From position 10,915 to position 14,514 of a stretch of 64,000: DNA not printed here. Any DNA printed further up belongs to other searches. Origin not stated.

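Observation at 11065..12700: gp5/gpV-type spike with a ~500-aa C-terminal array of degenerate LNKLP-x-x-x-G repeats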

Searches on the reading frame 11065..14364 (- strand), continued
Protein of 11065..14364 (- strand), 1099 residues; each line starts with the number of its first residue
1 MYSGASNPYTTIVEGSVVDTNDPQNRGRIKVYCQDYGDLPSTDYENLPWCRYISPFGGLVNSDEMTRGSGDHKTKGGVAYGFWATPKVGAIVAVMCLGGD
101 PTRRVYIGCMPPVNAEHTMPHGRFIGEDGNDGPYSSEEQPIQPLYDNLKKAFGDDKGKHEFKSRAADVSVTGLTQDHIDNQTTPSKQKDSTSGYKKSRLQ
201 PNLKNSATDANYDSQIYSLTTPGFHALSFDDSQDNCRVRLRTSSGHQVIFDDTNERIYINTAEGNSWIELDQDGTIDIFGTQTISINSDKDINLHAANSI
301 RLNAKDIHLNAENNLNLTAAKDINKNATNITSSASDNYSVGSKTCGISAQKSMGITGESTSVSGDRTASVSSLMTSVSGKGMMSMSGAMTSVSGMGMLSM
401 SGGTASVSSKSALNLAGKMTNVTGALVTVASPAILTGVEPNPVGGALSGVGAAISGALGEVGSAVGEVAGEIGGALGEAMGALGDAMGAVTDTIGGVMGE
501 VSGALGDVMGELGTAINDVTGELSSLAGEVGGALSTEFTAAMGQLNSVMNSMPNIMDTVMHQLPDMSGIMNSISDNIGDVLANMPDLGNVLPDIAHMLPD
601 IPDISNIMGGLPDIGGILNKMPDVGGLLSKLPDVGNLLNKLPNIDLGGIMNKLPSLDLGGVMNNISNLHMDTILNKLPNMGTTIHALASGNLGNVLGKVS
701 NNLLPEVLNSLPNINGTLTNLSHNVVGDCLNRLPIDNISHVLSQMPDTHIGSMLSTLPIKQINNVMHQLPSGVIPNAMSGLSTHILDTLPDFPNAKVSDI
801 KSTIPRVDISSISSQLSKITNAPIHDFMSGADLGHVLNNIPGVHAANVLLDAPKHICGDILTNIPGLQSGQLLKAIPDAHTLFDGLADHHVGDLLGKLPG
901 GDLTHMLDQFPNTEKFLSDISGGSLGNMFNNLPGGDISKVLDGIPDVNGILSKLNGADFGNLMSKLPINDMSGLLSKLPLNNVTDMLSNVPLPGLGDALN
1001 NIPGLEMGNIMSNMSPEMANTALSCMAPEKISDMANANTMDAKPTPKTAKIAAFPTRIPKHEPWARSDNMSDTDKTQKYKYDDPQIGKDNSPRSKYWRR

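Call 97: list_cluster_members(proteins=[window:11068-14364:-, P0003, P0010, P0017])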
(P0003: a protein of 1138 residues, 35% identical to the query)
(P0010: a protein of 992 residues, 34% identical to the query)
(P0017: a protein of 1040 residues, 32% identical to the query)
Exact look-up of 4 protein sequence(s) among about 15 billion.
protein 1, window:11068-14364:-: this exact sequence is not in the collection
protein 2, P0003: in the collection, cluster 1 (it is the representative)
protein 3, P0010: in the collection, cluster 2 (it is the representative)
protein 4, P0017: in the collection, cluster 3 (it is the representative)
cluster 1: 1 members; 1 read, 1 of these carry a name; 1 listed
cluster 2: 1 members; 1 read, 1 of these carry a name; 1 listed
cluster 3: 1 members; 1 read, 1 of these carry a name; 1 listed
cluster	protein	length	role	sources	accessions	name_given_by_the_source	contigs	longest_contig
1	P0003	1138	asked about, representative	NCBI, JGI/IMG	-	hypothetical protein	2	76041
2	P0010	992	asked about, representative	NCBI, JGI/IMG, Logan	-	Mg/Co/Ni transporter MgtE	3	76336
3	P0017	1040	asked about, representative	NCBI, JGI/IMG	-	Mg/Co/Ni transporter MgtE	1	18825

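Call 106: search_protein_families(library=pfam, proteins=[L002:5926-8703:+, L001:5914-8847:+, P0025, P0048], max_evalue=0.001)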
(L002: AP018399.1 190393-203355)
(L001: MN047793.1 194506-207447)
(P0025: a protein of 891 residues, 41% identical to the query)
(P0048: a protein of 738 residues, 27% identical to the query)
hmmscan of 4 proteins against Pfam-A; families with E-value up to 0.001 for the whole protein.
L002:5926-8703:+ (926 aa): 3 families
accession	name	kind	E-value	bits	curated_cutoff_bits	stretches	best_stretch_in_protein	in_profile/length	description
PF18896.5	SLT_3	-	6.3e-16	59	27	1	594-690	2-88/89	Lysozyme like domain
PF04717.18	Phage_base_V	-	6.8e-12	46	23.8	1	100-133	41-74/75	Type VI secretion system/phage-baseplate injector OB domain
PF10106.14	DUF2345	-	2.7e-07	31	30.7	0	382-538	22-141/151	Uncharacterized protein conserved in bacteria (DUF2345)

L001:5914-8847:+ (978 aa): 4 families
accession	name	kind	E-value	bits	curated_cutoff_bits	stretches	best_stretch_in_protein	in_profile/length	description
PF18896.5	SLT_3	-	5.3e-16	59.3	27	1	594-690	2-88/89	Lysozyme like domain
PF10106.14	DUF2345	-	4.2e-10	40.1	30.7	1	364-528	4-137/151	Uncharacterized protein conserved in bacteria (DUF2345)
PF04717.18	Phage_base_V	-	1e-09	39.1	23.8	1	99-132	41-74/75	Type VI secretion system/phage-baseplate injector OB domain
PF01464.25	SLT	-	0.00042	20.3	21.3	1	605-683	13-79/117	Transglycosylase SLT domain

P0025 (891 aa): 4 families
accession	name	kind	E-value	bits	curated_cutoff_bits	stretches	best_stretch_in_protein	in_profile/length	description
PF18896.5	SLT_3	-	6.1e-26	91.2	27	1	569-668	2-89/89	Lysozyme like domain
PF10106.14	DUF2345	-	1.9e-09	37.9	30.7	1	365-525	14-144/151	Uncharacterized protein conserved in bacteria (DUF2345)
PF04717.18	Phage_base_V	-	1.6e-08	35.2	23.8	0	97-130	42-75/75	Type VI secretion system/phage-baseplate injector OB domain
PF01464.25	SLT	-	0.00075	19.5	21.3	0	583-619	16-44/117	Transglycosylase SLT domain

P0048 (738 aa): 2 families
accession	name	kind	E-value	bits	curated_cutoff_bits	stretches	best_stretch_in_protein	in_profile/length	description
PF10106.14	DUF2345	-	6e-06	26.6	30.7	1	317-394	68-145/151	Uncharacterized protein conserved in bacteria (DUF2345)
PF04717.18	Phage_base_V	-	1.8e-05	25.5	23.8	0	92-128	39-73/75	Type VI secretion system/phage-baseplate injector OB domain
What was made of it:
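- SLT_3 lies after the beta-helix in XacN1, Xoo-sp13 and P0025 (call 106).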
